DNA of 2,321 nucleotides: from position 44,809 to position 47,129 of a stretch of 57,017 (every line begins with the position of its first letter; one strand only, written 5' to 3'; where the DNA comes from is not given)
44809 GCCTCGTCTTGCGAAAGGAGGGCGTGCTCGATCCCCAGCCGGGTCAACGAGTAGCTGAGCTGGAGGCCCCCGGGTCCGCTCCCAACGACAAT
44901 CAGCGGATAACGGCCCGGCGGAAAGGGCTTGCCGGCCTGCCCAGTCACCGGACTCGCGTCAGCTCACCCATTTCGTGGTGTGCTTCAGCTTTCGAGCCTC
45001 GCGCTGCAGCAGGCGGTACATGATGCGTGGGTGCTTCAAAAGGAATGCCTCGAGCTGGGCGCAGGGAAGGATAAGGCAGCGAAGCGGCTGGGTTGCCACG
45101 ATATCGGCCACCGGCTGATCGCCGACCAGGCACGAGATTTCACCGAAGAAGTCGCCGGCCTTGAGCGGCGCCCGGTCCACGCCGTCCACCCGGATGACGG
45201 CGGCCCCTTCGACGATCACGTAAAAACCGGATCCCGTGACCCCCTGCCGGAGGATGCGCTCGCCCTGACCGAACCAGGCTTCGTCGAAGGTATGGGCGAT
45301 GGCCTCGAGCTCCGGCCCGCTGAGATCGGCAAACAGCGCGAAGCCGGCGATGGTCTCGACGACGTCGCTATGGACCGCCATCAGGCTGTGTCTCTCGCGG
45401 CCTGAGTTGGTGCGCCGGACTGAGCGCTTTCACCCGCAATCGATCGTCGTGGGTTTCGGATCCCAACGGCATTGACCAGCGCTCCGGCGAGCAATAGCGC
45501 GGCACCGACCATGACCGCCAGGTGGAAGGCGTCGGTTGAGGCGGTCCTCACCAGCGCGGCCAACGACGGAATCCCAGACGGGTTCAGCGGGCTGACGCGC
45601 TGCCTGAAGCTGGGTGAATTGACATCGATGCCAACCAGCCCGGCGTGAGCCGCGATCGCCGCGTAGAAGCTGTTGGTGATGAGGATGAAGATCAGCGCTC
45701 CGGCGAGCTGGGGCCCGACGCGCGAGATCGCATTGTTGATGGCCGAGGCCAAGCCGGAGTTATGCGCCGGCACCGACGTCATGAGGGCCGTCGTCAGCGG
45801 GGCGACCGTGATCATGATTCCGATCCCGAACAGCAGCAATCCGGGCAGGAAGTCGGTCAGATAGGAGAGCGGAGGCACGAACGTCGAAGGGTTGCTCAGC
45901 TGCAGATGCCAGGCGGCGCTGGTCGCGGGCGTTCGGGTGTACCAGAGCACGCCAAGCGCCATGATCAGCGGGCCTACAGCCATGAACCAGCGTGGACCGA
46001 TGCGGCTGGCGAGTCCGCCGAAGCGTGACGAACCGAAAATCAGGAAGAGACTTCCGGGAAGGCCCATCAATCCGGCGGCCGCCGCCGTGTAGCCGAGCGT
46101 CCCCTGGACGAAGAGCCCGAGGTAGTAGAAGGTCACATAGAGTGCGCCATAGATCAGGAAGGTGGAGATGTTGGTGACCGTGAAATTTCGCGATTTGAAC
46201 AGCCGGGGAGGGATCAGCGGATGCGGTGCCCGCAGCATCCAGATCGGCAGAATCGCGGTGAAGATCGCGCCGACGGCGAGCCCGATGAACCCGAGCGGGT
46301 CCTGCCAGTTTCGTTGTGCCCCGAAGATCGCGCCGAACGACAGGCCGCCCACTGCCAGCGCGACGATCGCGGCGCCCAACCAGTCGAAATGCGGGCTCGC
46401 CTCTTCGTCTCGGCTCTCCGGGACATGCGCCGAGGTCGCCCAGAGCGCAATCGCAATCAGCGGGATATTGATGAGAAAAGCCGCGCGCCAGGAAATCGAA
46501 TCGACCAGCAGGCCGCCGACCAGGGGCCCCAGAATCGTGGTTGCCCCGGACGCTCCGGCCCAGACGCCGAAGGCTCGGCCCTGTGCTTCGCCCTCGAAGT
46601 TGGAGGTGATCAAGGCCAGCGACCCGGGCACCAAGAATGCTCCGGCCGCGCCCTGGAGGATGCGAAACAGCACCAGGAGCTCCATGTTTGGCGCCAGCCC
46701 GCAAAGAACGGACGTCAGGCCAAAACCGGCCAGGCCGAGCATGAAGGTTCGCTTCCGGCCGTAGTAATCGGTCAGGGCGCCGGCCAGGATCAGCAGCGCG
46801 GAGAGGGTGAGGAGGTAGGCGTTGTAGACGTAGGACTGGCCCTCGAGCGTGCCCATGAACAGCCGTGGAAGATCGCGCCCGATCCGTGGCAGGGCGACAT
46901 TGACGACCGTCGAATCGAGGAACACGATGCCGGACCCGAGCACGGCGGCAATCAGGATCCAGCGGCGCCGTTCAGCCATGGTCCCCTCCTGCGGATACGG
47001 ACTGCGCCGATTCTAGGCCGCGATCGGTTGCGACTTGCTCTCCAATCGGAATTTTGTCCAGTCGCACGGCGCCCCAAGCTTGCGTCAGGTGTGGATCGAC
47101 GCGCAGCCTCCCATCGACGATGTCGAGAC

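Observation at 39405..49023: Six-gene coupled operon joining a cyclase-STAND-TPR protein, a stand-alone cNMP-binding protein and two flavoprotein reductases: candidate undescribed second-messenger and redox module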

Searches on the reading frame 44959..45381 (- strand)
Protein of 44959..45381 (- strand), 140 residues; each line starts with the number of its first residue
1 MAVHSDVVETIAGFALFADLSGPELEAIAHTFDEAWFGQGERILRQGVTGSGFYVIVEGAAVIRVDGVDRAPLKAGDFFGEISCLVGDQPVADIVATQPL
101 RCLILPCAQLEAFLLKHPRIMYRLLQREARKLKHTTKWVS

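Call 3: search_protein_families(library=pfam, proteins=[window:44959-45381:-], max_evalue=0.01)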
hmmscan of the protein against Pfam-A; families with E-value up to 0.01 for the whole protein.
window:44959-45381:- (140 aa): 1 family
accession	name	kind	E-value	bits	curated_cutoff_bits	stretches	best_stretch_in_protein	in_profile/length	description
PF00027.35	cNMP_binding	-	8.4e-13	48.5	27.5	1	37-116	4-88/89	Cyclic nucleotide-binding domain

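Call 4: search_protein_families(library=ncbifam, proteins=[window:44959-45381:-], max_evalue=0.01)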
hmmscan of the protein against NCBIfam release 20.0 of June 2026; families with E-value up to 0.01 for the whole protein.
window:44959-45381:- (140 aa): 4 families
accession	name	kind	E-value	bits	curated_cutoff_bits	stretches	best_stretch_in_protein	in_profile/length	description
NF058543.1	ActPatMycb56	equivalog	3.5e-07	29.4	460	1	15-128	2-118/317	acetyltransferase Pat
NF008732.0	PRK11753.1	equivalog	2.5e-05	23.8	266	1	34-139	25-136/214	cAMP-activated global transcriptional regulator CRP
TIGR03896.1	cyc_nuc_ocin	subfamily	2.6e-05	23.7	161.05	1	39-132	15-117/317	bacteriocin-type transport-associated protein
NF041163.2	encap_f2b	equivalog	9.8e-05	21.6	400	1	11-134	73-203/450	family 2B encapsulin nanocompartment shell protein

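Call 27: search_solved_structures(query=window:44959-45381:-, max_evalue=0.01, show_alignments=4)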
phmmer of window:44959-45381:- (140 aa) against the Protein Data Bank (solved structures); distinct sequences matched with E-value up to 0.01: 121 (the best 60 are shown).
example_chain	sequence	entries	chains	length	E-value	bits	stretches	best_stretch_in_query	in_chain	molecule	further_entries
5dyk_A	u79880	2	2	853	1.5e-19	73.7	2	36-129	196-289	CGMP-dependent protein kinase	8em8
5ezr_A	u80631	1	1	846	7.5e-19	71.5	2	28-129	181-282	cGMP-dependent protein kinase, putative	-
4rz7_A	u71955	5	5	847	7.6e-19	71.5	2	28-129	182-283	cGMP-dependent protein kinase, putative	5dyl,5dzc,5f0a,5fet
9p74_A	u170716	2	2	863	8.3e-19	71.3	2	28-129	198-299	cGMP-dependent protein kinase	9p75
4din_B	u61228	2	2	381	6.3e-17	65.2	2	18-127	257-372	cAMP-dependent protein kinase type I-beta regulatory subunit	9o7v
7lz4_A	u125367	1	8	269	1.1e-15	61.2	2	18-125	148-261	cAMP-dependent protein kinase type I-alpha regulatory subunit, N-terminally processed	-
4x6r_B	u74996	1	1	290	1.5e-15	60.7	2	18-125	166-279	cAMP-dependent protein kinase type I-alpha regulatory subunit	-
2qcs_B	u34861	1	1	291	1.6e-15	60.7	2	18-125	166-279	cAMP-dependent protein kinase type I-alpha regulatory subunit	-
1ne4_A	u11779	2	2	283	2e-15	60.4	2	18-125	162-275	cAMP-dependent protein kinase type I-alpha regulatory chain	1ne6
1rgs_A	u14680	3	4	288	2e-15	60.3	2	18-125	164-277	CAMP DEPENDENT PROTEIN KINASE | cAMP-dependent protein kinase type I-alpha regulatory chain | cAMP-dependent protein kinase type I-alpha regulatory subunit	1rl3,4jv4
5jr7_B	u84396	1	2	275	4.8e-15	59.1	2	18-111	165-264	cAMP-dependent protein kinase type I-alpha regulatory subunit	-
4mx3_A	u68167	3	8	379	5.6e-15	58.9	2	18-124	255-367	cAMP-dependent protein kinase type I-alpha regulatory subunit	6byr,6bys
6no7_B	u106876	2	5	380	5.6e-15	58.9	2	18-124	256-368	cAMP-dependent protein kinase type I-alpha regulatory subunit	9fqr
9edd_B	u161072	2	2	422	5.9e-15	58.8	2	19-124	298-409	cAMP-dependent protein kinase type I-alpha regulatory subunit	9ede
9edc_B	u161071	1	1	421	8.2e-15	58.4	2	19-124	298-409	cAMP-dependent protein kinase type I-alpha regulatory subunit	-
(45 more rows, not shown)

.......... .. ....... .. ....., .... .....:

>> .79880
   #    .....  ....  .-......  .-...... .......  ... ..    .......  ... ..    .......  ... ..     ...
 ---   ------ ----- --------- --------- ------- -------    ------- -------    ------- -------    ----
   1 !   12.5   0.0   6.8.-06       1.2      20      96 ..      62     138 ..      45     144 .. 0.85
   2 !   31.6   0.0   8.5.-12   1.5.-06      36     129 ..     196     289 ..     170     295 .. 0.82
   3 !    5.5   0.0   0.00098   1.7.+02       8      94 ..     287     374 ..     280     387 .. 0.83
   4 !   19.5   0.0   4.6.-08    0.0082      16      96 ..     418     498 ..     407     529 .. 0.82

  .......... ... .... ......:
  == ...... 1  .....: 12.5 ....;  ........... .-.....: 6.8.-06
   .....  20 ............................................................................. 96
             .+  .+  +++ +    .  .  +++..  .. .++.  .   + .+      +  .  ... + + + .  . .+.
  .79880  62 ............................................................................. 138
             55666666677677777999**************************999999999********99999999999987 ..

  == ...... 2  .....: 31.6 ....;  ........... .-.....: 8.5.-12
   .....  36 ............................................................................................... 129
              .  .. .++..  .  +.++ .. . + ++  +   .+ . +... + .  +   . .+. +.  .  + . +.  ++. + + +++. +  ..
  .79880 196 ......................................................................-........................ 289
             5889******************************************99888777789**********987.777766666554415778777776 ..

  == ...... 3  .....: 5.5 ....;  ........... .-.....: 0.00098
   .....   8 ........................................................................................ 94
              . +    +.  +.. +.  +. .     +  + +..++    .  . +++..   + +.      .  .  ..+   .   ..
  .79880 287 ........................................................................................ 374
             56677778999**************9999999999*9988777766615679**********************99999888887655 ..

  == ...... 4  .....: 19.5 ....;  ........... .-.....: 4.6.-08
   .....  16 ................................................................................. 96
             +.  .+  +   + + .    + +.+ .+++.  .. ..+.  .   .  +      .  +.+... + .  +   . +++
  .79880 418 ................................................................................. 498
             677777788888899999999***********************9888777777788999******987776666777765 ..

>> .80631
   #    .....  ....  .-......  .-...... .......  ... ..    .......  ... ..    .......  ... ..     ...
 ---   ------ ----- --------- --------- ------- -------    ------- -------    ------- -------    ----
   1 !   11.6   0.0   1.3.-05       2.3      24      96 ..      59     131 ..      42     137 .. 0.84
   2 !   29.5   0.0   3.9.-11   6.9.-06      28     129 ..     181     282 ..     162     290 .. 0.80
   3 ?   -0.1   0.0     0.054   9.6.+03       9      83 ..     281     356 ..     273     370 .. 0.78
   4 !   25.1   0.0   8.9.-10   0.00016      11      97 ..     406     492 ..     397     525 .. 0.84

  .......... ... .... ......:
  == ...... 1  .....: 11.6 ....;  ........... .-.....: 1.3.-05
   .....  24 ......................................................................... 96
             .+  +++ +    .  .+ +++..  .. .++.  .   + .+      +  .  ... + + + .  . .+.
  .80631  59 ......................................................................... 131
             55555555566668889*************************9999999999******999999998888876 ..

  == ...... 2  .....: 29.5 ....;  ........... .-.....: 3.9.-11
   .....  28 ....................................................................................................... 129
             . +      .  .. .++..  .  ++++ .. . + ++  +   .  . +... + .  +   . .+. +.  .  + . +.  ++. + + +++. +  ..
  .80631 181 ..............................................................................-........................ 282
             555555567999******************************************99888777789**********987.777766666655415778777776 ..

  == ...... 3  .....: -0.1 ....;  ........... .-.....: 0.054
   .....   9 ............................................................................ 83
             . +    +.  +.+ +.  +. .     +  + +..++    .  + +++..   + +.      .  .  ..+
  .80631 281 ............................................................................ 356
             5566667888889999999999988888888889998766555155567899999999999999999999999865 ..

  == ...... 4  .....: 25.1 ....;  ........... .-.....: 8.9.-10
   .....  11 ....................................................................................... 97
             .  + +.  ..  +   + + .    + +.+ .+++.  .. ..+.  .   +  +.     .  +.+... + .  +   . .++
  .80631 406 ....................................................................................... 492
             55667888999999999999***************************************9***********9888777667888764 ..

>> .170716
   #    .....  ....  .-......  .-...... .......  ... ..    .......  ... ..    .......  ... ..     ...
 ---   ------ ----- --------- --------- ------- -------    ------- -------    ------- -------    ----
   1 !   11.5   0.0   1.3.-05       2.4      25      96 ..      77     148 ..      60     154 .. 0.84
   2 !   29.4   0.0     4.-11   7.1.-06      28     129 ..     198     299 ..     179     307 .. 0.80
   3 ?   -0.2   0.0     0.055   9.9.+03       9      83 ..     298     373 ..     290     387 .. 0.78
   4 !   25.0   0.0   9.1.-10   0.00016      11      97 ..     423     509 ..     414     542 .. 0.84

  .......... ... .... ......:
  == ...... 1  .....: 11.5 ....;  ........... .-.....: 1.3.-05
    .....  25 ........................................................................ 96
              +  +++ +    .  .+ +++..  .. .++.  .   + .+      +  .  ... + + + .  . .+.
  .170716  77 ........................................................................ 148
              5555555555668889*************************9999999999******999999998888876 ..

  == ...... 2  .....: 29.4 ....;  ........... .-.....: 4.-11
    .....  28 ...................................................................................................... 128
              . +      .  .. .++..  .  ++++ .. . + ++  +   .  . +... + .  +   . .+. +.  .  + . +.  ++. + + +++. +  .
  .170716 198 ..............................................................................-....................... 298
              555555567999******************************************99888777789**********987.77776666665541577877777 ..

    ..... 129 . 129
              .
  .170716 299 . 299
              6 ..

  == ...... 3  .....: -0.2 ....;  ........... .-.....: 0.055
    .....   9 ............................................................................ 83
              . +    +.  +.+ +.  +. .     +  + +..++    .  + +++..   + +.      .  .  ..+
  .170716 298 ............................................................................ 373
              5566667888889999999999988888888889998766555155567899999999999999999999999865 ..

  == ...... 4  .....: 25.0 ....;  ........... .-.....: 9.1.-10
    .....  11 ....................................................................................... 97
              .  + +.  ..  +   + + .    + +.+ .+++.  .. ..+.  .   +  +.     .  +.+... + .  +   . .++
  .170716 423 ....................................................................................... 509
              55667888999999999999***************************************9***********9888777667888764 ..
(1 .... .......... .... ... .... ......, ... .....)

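Call 32: find_homologous_proteins(query=window:44959-45381:-, max_evalue=0.001)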
Query window:44959-45381:- (140 aa): 2958 proteins with E <= 0.001 among 2983 candidates; the best 120 are listed.
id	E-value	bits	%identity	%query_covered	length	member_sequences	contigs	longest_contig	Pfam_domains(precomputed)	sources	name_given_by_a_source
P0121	5.9e-87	307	99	100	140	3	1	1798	PF00027.36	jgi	jgi:CRP-like cAMP-binding protein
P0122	3.1e-72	259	82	100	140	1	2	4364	PF00027.36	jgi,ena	-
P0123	5.7e-71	255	80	100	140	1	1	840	PF00027.36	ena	-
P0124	8.0e-71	254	80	100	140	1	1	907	PF00027.36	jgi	-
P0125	1.5e-70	254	81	100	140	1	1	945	PF00027.36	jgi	-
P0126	2.0e-69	250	79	100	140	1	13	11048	PF00027.36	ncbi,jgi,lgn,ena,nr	ncbi:MAG: cyclic nucleotide-binding domain-containing protein [Chloroflexi bacterium]|nr:MAG: cyclic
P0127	2.8e-69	249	81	100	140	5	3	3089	PF00027.36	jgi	jgi:CRP-like cAMP-binding protein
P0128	8.4e-69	248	79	100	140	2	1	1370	PF00027.36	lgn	-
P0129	1.1e-68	248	81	100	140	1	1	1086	PF00027.36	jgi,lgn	jgi:CRP-like cAMP-binding protein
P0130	2.8e-68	246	80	100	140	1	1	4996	PF00027.36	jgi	jgi:CRP-like cAMP-binding protein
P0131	4.0e-68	246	80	100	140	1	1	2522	PF00027.36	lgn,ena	-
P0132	4.6e-68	246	79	100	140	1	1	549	PF00027.36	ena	-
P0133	9.8e-68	244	78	100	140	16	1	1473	PF00027.36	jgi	jgi:CRP-like cAMP-binding protein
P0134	1.2e-67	244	79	100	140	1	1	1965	PF00027.36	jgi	jgi:CRP-like cAMP-binding protein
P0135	2.7e-67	243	78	100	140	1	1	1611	PF00027.36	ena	-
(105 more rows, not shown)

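Call 71: search_protein_families(library=padloc, proteins=[window:44959-45381:-], max_evalue=0.001)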
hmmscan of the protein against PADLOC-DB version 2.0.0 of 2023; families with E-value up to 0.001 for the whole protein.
window:44959-45381:- (140 aa): 4 families
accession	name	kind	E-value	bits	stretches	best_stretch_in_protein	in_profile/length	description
PDLC00731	Effector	-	1.8e-09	35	1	28-136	36-145/306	TIR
PDLC02371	PycTIR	-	8.3e-09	33.2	1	26-136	31-142/288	-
PDLC00732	Effector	-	5.8e-05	20.2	1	34-137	38-142/301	TIR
PDLC00734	PycC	-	0.00065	16.9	1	22-112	19-118/374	Pycsar cyclase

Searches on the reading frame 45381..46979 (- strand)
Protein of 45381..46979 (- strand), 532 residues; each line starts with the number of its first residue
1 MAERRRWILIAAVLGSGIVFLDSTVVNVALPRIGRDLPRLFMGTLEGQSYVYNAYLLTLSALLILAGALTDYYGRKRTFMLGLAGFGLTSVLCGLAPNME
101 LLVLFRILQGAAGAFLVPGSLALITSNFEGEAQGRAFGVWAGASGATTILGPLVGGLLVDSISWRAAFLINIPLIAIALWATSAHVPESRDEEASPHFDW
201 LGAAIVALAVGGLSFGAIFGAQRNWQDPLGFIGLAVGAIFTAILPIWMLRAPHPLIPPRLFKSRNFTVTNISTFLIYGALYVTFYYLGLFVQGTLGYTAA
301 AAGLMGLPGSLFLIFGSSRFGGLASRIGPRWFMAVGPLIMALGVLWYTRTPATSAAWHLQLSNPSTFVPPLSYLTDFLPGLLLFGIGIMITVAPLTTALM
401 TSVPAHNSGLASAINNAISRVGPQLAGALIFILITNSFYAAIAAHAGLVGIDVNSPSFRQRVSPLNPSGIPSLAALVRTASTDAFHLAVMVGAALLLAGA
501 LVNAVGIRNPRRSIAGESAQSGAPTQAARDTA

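Call 3: search_protein_families(library=pfam, proteins=[window:45381-46979:-], max_evalue=0.01)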
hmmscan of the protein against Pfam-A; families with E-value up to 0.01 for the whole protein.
window:45381-46979:- (532 aa): 2 families
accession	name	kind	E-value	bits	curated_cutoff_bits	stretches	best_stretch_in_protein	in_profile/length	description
PF07690.21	MFS_1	-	1.1e-45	156.6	33.4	1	14-423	3-343/347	Major Facilitator Superfamily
PF00083.30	Sugar_tr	-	0.00013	21.4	22.3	1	63-111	63-114/452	Sugar (and other) transporter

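Call 4: search_protein_families(library=ncbifam, proteins=[window:45381-46979:-], max_evalue=0.01)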
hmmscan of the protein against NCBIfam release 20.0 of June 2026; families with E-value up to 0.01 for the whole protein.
window:45381-46979:- (532 aa): 56 families (the best 25 are shown)
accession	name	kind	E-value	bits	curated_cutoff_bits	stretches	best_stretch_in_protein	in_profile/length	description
TIGR00711.1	efflux_EmrB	subfamily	3.1e-64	217.5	230.2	1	9-489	4-464/485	DHA2 family efflux MFS transporter permease subunit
NF000025.1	MFS_efflux_tcmA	exception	2.4e-44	152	999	1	7-435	25-432/538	tetracenomycin C efflux MFS transporter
NF000031.1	MFS_efflux_LmrA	exception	5.6e-42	144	850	1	4-431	27-433/484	lincomycin efflux MFS transporter Lmr(A)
NF000391.1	EmrB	exception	1.5e-37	129.4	925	1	7-421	11-405/501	multidrug efflux MFS transporter permease subunit EmrB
NF033896.2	MFS_LfrA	equivalog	3.3e-37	128.2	825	1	4-449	16-439/504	efflux MFS transporter LfrA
NF000089.1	qac_MFS_AB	exception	1e-34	120.3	900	1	1-501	12-498/514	QacA/B family quaternary ammonium compound efflux MFS transporter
NF011571.1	PRK14995.1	subfamily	5.7e-30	104.5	701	1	5-459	3-438/493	SmvA family efflux MFS transporter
NF012169.0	qepA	equivalog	9.8e-30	103.6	1075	1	2-500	15-495/511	fluoroquinolone efflux MFS transporter QepA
NF012180.1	tet_MFS_43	exception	5.5e-29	101.5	999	1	4-436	17-429/484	tetracycline efflux MFS transporter Tet(43)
NF040856.1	FexB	exception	1.2e-27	96.9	950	1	9-348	14-353/469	chloramphenicol/florfenicol efflux MFS transporter FexB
NF000218.1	FexA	exception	8.6e-27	93.9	900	1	20-353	34-365/475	chloramphenicol/florfenicol efflux MFS transporter FexA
NF000009.1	tet_MFS_Tcr3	exception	2.3e-26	92.5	1000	1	17-502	41-501/512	tetracycline efflux MFS transporter Tcr3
NF000060.1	MFS_efflux_LmrB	exception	1.9e-25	89.7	800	1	8-356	18-363/479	lincomycin efflux MFS transporter Lmr(B)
NF007799.0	PRK10504.1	subfamily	5.8e-25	88.1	426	1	3-311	6-308/471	multidrug transporter subunit MdtD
NF000095.1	tet_MFS_OtrB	exception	7.3e-21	74.3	999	1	17-424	36-427/563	oxytetracycline resistance efflux MFS transporter OtrB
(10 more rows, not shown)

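Call 71: search_protein_families(library=padloc, proteins=[window:45381-46979:-], max_evalue=0.001)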
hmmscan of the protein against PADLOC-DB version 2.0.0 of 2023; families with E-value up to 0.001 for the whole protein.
window:45381-46979:- (532 aa): 0 families
